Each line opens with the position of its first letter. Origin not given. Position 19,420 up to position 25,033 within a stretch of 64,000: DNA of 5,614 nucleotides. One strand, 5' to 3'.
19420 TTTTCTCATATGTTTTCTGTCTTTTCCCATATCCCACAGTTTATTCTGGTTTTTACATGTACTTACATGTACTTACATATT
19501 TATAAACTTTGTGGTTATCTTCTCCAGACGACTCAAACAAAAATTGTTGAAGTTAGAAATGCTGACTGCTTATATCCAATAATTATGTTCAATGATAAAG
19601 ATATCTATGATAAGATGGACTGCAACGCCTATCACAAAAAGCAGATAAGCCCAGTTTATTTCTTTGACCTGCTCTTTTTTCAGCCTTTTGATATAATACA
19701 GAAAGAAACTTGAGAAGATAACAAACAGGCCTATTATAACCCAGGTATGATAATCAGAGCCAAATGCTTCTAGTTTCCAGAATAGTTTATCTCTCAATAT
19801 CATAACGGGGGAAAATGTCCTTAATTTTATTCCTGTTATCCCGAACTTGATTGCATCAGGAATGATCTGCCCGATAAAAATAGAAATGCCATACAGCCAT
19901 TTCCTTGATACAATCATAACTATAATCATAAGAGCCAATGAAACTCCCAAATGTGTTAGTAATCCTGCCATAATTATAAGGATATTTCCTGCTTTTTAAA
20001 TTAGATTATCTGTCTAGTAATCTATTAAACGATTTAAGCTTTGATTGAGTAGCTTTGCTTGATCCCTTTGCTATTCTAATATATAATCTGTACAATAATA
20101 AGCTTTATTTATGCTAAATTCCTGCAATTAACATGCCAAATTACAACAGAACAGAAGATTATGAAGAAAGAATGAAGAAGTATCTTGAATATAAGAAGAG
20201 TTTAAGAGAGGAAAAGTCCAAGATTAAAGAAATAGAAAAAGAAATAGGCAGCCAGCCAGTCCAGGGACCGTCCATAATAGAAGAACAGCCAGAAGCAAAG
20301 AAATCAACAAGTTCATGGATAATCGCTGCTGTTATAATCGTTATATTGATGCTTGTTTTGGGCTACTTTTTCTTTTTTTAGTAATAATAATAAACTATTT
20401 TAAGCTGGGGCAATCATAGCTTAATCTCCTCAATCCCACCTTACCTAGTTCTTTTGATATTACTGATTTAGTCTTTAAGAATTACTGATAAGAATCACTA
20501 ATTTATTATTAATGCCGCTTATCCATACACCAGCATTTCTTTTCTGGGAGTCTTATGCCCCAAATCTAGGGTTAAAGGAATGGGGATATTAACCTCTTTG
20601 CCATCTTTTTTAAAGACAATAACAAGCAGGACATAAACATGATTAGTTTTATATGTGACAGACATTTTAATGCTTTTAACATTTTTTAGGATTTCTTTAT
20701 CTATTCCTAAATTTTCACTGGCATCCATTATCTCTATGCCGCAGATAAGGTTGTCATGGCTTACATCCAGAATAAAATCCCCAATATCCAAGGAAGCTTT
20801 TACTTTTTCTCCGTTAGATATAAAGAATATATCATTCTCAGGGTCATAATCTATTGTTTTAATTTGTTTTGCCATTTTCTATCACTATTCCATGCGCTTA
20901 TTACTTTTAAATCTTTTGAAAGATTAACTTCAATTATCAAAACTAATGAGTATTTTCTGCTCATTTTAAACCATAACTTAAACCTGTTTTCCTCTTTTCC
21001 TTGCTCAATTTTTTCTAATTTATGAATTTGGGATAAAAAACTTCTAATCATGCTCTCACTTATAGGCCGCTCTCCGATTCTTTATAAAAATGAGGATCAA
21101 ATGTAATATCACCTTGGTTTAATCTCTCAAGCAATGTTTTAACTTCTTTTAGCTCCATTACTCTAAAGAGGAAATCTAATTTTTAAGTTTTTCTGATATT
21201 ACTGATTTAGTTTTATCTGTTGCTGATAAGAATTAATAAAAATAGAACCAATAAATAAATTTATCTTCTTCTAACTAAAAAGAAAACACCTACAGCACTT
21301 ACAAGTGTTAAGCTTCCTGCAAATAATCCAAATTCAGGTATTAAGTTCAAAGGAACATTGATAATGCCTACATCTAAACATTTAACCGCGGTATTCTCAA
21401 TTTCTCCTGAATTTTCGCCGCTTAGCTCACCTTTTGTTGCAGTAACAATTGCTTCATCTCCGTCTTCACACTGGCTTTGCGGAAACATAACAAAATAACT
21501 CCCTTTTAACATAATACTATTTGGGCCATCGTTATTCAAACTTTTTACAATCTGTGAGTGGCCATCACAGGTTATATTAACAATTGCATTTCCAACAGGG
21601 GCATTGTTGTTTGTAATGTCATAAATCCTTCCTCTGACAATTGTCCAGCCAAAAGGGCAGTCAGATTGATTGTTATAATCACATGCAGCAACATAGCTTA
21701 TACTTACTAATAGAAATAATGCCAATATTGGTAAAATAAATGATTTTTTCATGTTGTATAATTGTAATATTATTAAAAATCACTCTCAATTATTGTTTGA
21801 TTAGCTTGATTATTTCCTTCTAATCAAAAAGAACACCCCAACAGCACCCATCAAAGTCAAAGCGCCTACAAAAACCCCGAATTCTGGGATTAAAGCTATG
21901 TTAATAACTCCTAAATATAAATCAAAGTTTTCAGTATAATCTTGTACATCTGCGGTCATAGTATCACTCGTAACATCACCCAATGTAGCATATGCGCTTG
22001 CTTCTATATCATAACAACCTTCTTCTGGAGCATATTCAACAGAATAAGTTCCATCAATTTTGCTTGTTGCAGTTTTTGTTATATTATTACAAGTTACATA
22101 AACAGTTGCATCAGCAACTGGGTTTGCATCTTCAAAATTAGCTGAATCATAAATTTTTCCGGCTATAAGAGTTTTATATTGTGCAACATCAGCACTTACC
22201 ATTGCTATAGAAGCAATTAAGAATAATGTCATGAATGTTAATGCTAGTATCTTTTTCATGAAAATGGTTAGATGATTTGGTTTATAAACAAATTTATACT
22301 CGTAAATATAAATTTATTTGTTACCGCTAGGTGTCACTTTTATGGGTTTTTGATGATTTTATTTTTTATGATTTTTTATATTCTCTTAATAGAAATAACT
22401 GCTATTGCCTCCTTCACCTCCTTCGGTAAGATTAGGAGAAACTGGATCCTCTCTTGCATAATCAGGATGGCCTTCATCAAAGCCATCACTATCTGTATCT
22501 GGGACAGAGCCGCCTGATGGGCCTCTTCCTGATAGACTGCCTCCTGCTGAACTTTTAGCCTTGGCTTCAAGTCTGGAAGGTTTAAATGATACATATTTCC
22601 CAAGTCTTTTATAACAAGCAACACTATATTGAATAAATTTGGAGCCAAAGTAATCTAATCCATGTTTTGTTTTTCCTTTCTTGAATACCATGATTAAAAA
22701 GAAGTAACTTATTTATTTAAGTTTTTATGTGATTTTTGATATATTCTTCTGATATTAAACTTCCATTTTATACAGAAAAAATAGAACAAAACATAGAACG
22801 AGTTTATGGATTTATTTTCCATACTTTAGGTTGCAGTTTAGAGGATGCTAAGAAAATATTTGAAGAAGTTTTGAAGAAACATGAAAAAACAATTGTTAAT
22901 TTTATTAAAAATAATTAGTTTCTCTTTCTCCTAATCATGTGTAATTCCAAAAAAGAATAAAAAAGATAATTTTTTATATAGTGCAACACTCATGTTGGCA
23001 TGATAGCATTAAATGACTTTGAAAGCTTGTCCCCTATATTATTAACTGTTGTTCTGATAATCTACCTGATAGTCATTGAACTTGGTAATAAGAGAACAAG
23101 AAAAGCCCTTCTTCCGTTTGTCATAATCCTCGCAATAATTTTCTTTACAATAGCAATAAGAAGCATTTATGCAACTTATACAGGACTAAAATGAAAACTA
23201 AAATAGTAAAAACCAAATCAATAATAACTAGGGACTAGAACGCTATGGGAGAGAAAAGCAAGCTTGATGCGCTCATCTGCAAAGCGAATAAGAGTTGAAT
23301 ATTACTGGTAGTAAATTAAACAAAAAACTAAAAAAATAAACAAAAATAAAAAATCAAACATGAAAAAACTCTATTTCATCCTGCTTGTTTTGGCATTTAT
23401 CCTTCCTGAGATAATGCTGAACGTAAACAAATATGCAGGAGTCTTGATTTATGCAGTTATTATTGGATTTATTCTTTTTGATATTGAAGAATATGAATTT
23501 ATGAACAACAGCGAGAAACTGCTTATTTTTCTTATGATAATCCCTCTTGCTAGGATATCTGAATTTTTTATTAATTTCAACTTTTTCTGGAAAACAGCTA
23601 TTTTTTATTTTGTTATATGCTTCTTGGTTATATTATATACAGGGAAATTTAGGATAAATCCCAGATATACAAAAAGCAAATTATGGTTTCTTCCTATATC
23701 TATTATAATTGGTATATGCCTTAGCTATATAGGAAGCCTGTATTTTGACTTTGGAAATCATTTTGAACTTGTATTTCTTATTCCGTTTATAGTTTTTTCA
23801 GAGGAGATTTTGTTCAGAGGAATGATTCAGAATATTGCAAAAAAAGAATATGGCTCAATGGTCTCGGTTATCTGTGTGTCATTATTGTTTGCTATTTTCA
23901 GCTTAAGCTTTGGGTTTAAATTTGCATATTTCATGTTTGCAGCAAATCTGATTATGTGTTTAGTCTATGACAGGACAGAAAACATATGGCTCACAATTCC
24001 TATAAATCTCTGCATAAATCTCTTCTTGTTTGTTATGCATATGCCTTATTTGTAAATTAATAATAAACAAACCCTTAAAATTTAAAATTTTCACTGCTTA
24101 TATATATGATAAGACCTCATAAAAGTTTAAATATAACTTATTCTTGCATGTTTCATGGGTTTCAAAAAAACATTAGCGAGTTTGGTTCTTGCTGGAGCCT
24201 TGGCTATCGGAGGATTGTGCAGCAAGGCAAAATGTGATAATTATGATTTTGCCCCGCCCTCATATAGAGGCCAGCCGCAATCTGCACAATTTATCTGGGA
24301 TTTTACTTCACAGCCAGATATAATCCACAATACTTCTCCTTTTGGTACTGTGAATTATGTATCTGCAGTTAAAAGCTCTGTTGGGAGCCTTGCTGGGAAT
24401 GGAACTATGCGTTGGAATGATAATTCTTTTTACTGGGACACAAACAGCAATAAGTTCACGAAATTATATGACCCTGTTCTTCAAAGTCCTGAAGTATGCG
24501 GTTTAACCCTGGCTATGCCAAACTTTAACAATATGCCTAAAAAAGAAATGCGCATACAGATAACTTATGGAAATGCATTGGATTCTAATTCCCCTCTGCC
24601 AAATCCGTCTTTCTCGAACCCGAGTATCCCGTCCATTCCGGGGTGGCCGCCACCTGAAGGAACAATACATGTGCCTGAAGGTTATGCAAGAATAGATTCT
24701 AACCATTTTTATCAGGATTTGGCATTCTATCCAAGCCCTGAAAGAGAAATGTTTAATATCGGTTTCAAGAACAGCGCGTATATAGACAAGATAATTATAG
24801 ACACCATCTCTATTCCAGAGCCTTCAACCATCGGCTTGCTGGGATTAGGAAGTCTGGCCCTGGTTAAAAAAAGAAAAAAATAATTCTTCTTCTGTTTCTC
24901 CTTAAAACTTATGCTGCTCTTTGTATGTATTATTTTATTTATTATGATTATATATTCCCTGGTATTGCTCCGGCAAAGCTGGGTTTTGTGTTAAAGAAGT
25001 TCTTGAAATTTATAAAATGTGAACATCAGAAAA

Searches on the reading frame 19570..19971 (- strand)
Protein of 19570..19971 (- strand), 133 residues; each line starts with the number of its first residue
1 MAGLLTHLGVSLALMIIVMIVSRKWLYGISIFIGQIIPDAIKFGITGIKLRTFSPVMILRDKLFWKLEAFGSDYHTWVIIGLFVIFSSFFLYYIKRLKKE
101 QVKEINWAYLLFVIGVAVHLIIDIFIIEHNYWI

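Call 19: search_protein_families(library=ncbifam, proteins=[window:19570-19971:-], max_evalue=1)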
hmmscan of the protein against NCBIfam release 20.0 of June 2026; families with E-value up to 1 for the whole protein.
window:19570-19971:- (133 aa): 1 family
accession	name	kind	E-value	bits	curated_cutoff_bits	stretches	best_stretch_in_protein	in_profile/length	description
TIGR00920.1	2A060605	subfamily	0.084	11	778.35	1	64-114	80-130/887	hydroxymethylglutaryl-CoA reductase (NADPH)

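Call 37: search_protein_families(library=pfam, proteins=[window:19570-19971:-], max_evalue=0.001)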
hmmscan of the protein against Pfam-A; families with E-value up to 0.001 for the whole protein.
window:19570-19971:- (133 aa): 1 family
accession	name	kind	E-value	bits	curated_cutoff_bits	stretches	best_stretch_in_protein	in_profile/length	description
PF00882.24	Zn_dep_PLPC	-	0.00028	21.3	26.8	1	34-129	32-97/167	Zinc dependent phospholipase C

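Call 58: search_solved_structures(query=A3, max_evalue=10)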
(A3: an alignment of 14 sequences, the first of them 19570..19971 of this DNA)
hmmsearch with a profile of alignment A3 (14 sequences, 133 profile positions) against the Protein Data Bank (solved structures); distinct sequences matched with E-value up to 10: 0.

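Call 59: search_protein_families(library=pfam, alignment_id=A3, max_evalue=0.1)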
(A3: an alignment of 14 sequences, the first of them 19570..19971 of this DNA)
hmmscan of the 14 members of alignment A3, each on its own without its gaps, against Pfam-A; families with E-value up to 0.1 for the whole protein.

A. member 1, window:19570-19971:- (133 aa): 3 families
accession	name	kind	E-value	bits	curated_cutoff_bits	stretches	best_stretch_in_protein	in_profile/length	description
PF00882.24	Zn_dep_PLPC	-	0.00028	21.3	26.8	1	34-129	32-97/167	Zinc dependent phospholipase C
PF04307.19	YdjM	-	0.0016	18.4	29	1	1-125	1-108/176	YdjM inner membrane protein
PF13803.12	DUF4184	-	0.0046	17.2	25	0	16-96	9-95/229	Domain of unknown function (DUF4184)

B. families by the number of members that match (of 14 scanned): 19 families
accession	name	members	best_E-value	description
PF04307.19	YdjM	8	2.9e-05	YdjM inner membrane protein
PF00882.24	Zn_dep_PLPC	7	0.00028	Zinc dependent phospholipase C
PF13803.12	DUF4184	5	0.00021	Domain of unknown function (DUF4184)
PF13664.11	DUF4149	2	0.0042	Domain of unknown function (DUF4149)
PF04976.17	DmsC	1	0.0027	DMSO reductase anchor subunit (DmsC)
PF07907.16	YibE_F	1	0.0077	YibE/F-like protein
PF07178.16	TraL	1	0.012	TraL protein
PF13346.12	ABC2_membrane_5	1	0.02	ABC-2 family transporter protein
PF23480.1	YGL204C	1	0.029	YGL204C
PF02656.20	DUF202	1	0.031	Domain of unknown function (DUF202)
PF03203.19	MerC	1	0.039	MerC mercury resistance protein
PF13567.11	DUF4131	1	0.04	Domain of unknown function (DUF4131)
PF14110.11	DUF4282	1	0.04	Domain of unknown function (DUF4282)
PF13677.11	MotB_plug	1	0.046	Membrane MotB of proton-channel complex MotA/MotB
PF07116.16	DUF1372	1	0.054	Protein of unknown function (DUF1372)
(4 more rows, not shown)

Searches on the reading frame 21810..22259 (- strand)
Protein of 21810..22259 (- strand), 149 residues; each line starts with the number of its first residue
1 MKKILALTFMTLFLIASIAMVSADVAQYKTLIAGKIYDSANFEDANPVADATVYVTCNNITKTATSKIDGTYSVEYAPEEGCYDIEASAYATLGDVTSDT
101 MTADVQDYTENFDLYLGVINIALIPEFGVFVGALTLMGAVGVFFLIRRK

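Call 19: search_protein_families(library=ncbifam, proteins=[window:21810-22259:-], max_evalue=1)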
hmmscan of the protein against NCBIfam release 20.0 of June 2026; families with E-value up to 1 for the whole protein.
window:21810-22259:- (149 aa): 1 family
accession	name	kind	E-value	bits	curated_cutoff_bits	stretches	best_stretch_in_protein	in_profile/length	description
NF033510.3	Ca_tandemer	repeat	0.013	15.9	50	1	49-88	42-87/96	Ca2+-stabilized repeat-containing adhesin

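Call 38: search_protein_families(library=pfam, proteins=[window:21810-22259:-], max_evalue=0.01)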
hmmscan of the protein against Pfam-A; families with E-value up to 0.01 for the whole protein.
window:21810-22259:- (149 aa): 1 family
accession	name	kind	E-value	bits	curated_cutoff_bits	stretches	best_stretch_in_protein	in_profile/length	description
PF13620.12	CarboxypepD_reg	-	4.9e-05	24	32.3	1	34-113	4-80/82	Carboxypeptidase regulatory-like domain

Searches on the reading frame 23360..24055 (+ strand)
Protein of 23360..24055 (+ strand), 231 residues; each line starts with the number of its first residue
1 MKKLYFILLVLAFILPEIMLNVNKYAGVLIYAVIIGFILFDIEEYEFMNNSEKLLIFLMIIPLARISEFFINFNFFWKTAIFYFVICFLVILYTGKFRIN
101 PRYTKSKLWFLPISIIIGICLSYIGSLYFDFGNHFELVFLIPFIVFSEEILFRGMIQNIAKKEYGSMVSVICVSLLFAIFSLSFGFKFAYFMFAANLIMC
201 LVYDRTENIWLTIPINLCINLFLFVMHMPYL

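Call 19: search_protein_families(library=ncbifam, proteins=[window:23360-24055:+], max_evalue=1)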
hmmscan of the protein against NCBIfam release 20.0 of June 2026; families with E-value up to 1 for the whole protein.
window:23360-24055:+ (231 aa): 4 families
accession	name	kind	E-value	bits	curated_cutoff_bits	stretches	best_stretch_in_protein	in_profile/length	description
NF040589.1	CPBP_Synerg_MrtS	equivalog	3.5e-07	30.6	130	1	146-213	85-153/170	Synerg-CTERM system glutamic-type intramembrane protease MrtS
NF041647.1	ABC_perm_CPBP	equivalog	1.6e-06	27.2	435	1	147-226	556-633/636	ABC transporter permease subunit/CPBP intramembrane protease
NF033192.3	CPBP_JDVT_MrtJ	equivalog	4.9e-06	27.2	75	1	136-224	3-96/98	JDVT-CTERM system glutamic-type intramembrane protease MrtJ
NF050068.1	Rv0804_CPBP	equivalog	0.1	12.2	200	1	138-177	96-136/197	Rv0804 family intramembrane glutamic endopeptidase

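Call 38: search_protein_families(library=pfam, proteins=[window:23360-24055:+], max_evalue=0.01)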
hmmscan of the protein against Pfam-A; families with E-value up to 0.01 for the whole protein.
window:23360-24055:+ (231 aa): 1 family
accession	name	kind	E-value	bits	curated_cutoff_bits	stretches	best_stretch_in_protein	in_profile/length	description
PF02517.21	Rce1-like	-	1.4e-13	51.4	22.4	1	135-221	6-92/93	Type II CAAX prenyl endopeptidase Rce1-like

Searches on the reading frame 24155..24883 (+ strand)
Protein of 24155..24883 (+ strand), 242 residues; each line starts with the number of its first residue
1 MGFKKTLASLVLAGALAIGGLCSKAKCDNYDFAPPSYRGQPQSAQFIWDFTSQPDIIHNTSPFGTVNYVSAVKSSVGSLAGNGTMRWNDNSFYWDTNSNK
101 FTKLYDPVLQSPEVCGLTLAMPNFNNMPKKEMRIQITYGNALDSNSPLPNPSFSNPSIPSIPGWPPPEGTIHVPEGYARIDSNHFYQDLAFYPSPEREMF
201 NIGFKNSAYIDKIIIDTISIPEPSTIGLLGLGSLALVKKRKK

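Call 19: search_protein_families(library=ncbifam, proteins=[window:24155-24883:+], max_evalue=1)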
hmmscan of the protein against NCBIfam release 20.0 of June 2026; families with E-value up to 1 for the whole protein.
window:24155-24883:+ (242 aa): 9 families
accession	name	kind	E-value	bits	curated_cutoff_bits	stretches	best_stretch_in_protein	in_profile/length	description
TIGR02595.1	PEP_CTERM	domain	2.8e-05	24.6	16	1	220-242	1-23/24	PEP-CTERM sorting domain-containing protein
NF033554.9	floc_PepA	equivalog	0.0026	17.6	80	1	219-237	236-254/261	flocculation-associated PEP-CTERM protein PepA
NF038125.1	PEP_CTERM_THxN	subfamily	0.0056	16.3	85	1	216-241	219-244/246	THxN family PEP-CTERM protein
NF038120.1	PEP_CTERM_QFxxD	subfamily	0.012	15.5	80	1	216-241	189-214/215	NF038120 family PEP-CTERM protein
NF038130.1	PEP_NF038130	equivalog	0.052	13.2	60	1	218-239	261-283/283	NF038130 family PEP-CTERM protein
NF038124.1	PEP_CTERM_TLD_A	exception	0.08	12.5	100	1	219-242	210-235/235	PEP_CTERM-anchored TLD domain-containing protein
NF038118.1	PEP_CTERM_CCXG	equivalog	0.12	12.1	90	1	216-241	172-197/199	CCXG family PEP-CTERM protein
NF038126.1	PEP_CTERM_FxDxF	subfamily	0.17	12.1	50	1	219-241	141-165/165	FxDxF family PEP-CTERM protein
TIGR01167.1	LPXTG_anchor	domain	0.49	11.2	15.9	0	226-242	16-34/34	LPXTG cell wall anchor domain-containing protein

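Call 38: search_protein_families(library=pfam, proteins=[window:24155-24883:+], max_evalue=0.01)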
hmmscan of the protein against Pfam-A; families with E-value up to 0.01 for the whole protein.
window:24155-24883:+ (242 aa): 1 family
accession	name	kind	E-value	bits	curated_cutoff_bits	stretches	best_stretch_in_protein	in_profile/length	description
PF07589.16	PEP-CTERM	-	9.7e-06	25.9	20.7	1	219-241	1-24/24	PEP-CTERM motif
